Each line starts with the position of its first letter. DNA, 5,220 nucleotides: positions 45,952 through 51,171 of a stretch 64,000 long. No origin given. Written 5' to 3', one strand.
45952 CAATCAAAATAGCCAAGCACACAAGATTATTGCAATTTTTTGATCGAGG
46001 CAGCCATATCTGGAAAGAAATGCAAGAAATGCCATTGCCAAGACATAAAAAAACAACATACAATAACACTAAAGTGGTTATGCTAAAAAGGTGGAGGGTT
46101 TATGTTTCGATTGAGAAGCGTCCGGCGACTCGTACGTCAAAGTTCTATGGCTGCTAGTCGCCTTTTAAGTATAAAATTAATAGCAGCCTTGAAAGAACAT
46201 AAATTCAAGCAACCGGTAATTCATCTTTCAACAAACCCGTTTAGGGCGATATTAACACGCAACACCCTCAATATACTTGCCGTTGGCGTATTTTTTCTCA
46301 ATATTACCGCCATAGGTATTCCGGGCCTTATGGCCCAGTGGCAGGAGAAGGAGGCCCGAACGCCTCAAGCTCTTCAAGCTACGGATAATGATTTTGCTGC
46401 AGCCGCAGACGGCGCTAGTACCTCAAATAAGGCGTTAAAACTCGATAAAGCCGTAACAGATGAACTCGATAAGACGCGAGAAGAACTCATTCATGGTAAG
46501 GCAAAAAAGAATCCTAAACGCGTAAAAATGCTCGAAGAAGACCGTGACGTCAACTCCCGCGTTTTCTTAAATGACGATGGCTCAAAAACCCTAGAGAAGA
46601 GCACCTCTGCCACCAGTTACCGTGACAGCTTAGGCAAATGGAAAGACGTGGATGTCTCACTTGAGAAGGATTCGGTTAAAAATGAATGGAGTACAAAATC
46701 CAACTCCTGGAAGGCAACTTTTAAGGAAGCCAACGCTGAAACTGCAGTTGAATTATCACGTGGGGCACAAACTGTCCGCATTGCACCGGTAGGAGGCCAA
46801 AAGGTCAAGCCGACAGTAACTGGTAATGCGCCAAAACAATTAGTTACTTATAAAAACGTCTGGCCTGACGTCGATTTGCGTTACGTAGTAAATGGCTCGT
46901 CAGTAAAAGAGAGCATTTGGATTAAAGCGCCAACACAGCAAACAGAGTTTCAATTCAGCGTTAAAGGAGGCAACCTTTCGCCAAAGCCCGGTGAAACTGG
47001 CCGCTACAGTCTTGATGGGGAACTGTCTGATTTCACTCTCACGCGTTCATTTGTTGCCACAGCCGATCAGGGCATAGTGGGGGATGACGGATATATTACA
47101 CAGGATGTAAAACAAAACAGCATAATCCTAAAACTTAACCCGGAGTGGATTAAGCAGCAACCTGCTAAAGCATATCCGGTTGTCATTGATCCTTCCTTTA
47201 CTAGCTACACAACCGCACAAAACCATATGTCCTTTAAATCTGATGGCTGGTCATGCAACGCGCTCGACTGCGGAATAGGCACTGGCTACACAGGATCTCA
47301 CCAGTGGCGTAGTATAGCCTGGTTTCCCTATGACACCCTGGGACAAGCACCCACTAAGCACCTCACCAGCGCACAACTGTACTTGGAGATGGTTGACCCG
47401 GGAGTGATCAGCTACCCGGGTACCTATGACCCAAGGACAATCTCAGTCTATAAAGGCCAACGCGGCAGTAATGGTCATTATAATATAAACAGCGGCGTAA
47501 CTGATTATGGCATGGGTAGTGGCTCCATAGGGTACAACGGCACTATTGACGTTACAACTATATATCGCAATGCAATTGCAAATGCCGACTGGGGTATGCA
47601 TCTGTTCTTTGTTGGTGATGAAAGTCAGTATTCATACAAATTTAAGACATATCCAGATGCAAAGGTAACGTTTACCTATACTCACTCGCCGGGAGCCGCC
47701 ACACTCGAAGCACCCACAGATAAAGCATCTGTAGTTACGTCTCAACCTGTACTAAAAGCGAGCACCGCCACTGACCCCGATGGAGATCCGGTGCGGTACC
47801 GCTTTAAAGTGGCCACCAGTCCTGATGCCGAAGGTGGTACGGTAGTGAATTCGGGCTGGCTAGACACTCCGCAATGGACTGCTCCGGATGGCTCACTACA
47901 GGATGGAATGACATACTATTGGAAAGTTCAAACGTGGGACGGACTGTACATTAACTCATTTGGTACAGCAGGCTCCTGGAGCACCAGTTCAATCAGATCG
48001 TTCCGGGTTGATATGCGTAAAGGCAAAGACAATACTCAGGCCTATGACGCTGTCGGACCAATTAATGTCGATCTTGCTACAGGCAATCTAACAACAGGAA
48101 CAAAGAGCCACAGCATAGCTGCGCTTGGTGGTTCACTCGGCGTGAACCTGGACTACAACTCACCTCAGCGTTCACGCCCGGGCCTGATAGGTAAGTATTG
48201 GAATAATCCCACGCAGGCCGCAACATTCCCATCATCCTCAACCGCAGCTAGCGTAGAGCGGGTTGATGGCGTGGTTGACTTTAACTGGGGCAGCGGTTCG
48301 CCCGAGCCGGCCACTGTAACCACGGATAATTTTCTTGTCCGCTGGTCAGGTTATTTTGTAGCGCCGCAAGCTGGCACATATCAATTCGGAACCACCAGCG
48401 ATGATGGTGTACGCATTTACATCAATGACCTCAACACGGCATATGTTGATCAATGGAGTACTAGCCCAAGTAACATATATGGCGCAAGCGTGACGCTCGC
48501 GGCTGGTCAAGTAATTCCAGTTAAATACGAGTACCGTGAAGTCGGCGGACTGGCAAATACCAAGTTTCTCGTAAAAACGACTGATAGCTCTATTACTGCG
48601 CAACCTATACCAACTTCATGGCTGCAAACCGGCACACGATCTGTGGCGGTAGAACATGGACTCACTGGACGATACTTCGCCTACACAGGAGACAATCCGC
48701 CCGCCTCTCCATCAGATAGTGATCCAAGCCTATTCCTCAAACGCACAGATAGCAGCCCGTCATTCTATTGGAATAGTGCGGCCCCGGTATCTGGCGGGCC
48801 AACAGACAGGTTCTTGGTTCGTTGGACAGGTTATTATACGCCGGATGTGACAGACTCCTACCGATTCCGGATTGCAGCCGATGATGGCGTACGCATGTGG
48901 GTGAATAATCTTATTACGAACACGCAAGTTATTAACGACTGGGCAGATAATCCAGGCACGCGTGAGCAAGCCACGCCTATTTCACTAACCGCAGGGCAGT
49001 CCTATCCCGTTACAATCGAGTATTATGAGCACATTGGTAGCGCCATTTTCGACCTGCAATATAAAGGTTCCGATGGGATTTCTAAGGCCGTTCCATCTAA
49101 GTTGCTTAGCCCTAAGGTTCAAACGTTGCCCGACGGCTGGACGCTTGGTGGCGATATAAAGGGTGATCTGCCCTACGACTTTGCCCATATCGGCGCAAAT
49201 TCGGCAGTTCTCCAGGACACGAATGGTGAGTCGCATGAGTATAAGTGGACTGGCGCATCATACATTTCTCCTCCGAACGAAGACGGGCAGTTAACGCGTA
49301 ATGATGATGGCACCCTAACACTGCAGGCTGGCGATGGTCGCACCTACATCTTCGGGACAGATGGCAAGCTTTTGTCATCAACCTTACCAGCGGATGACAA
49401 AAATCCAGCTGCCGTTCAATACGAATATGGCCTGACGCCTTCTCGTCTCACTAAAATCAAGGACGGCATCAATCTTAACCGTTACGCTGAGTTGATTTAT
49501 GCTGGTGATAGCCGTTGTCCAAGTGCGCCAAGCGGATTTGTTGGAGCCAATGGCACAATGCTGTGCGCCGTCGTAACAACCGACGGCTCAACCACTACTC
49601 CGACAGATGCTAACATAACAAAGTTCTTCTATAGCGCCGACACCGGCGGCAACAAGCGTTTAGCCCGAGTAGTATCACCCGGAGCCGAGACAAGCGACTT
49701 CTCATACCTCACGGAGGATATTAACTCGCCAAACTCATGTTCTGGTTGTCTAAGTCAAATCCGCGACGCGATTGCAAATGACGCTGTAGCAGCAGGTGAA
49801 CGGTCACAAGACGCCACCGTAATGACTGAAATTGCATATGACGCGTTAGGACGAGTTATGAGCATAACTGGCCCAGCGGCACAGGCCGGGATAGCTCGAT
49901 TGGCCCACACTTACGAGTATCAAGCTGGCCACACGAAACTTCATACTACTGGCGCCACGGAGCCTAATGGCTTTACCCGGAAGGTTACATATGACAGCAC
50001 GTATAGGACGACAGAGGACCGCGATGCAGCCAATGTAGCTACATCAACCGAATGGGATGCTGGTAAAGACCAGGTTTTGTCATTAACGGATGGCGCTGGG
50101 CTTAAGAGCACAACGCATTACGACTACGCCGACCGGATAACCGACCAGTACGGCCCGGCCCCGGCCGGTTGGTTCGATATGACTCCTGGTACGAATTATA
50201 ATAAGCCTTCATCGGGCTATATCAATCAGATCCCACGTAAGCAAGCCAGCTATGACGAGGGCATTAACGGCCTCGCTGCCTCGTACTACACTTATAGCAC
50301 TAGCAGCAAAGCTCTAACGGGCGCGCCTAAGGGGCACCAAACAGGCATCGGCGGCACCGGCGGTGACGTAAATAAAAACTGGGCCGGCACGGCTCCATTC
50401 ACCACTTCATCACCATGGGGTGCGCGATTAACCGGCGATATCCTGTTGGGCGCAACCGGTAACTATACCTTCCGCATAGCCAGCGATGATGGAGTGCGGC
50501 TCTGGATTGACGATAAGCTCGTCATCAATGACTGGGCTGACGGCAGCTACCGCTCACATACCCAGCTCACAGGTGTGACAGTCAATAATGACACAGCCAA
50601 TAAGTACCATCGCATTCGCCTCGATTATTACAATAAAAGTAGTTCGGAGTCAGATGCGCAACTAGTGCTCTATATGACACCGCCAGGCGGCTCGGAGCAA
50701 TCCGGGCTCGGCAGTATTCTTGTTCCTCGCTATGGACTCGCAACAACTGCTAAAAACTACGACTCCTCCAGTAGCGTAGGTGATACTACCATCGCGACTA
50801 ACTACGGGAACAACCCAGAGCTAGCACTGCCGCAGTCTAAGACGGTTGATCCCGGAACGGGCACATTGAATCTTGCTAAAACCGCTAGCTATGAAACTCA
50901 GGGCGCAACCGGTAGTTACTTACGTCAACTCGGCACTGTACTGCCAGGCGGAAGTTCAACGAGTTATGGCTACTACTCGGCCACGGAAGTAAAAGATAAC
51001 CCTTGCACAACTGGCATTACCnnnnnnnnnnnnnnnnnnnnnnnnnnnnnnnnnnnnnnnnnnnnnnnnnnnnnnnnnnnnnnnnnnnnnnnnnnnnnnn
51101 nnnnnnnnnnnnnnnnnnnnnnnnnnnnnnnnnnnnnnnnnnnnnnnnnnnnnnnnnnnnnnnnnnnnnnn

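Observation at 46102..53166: Giant PA14(x3)-RHS/YD toxin with an unrecognised glycine-zipper C-terminal toxin domain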

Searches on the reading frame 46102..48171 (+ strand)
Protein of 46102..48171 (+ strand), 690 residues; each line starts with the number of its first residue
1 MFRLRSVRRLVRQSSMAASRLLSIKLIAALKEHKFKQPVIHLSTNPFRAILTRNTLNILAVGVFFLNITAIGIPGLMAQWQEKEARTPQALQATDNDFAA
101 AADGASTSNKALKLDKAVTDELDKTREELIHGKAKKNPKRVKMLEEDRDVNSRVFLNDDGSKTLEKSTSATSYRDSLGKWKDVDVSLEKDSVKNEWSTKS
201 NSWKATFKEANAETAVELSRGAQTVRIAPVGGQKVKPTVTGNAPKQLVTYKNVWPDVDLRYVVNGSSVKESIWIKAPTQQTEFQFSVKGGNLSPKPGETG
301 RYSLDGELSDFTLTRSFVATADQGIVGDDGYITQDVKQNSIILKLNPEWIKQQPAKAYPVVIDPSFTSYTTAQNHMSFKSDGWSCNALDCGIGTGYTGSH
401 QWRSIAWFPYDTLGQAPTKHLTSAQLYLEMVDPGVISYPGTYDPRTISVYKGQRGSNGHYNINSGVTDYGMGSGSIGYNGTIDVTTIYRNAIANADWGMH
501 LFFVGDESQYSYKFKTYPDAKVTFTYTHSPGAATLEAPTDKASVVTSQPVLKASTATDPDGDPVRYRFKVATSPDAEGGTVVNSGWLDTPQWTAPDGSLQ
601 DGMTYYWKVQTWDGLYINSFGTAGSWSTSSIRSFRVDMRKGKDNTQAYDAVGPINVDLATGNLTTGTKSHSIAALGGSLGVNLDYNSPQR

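Call 61: search_protein_families(library=pfam, proteins=[window:46102-48171:+], max_evalue=0.01)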
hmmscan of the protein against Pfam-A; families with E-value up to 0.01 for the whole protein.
window:46102-48171:+ (690 aa): 2 families
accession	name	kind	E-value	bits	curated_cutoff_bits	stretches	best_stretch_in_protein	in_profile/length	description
PF25778.1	DUF7948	-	1.5e-05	25.6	27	1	187-289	55-146/214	Domain of unknown function (DUF7948)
PF25788.1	Ig_Rha78A_N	-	0.0036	18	27.4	1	556-616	27-88/105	Rha78A-like, N-terminal immunoglobulin domain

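Call 92: search_protein_families(library=ncbifam, proteins=[window:46102-48171:+], max_evalue=1)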
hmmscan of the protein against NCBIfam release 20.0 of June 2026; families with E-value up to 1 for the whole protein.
window:46102-48171:+ (690 aa): 1 family
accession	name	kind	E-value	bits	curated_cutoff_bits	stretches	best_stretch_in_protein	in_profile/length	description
NF052392.1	BetGlycExoK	equivalog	0.0091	15.5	350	1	227-286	154-214/261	endo-1,3-1,4-beta-glycanase ExoK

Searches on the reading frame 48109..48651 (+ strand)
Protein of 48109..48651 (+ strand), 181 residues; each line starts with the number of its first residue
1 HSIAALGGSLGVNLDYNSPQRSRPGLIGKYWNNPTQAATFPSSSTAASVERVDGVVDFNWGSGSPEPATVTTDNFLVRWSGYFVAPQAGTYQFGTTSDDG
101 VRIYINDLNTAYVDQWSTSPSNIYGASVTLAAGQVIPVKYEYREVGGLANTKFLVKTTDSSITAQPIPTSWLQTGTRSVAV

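Call 61: search_protein_families(library=pfam, proteins=[window:48109-48651:+], max_evalue=0.01)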
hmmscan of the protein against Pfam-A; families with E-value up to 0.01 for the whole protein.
window:48109-48651:+ (181 aa): 2 families
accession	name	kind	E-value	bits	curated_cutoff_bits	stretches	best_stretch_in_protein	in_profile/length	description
PF07691.17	PA14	-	3.9e-20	72.6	24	1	22-151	1-127/147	PA14 domain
PF10528.15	GLEYA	-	2.1e-09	38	26.2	1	75-156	1-90/91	GLEYA domain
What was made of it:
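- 48172..48561 (+): PA14 domain 1 (aa 691-820). PF07691 E 3.9e-20 on the isolated segment (call 61)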

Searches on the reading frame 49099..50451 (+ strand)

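Call 61: search_protein_families(library=pfam, proteins=[window:49099-50451:+], max_evalue=0.01)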
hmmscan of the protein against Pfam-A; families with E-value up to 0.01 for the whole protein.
window:49099-50451:+ (451 aa): 0 families

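Call 92: search_protein_families(library=ncbifam, proteins=[window:49099-50451:+], max_evalue=1)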
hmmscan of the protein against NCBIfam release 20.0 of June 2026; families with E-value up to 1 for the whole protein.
window:49099-50451:+ (451 aa): 1 family
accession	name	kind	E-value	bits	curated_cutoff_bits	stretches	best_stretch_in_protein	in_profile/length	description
TIGR01643.1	YD_repeat_2x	repeat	0.073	13.6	15.8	0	283-318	7-42/42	YD repeat-containing protein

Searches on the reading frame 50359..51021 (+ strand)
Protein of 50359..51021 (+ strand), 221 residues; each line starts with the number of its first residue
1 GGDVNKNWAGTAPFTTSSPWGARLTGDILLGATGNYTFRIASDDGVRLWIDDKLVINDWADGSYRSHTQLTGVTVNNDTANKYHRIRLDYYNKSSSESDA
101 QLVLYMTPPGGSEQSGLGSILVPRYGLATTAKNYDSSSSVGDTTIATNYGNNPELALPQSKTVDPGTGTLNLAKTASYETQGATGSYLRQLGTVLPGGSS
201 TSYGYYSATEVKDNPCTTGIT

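Call 61: search_protein_families(library=pfam, proteins=[window:50359-51021:+], max_evalue=0.01)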
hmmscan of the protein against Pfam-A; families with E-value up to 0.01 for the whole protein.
window:50359-51021:+ (221 aa): 2 families
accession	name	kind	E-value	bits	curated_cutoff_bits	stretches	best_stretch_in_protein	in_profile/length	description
PF07691.17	PA14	-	9.4e-19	68.1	24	1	10-113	36-140/147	PA14 domain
PF10528.15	GLEYA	-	2.2e-05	25.1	26.2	1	29-95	10-81/91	GLEYA domain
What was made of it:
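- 50386..50697 (+): PA14 domain 3 (aa 1429-1532), inserted ahead of the main RHS repeat block. PF07691 E 9.4e-19 on the isolated segment (call 61)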
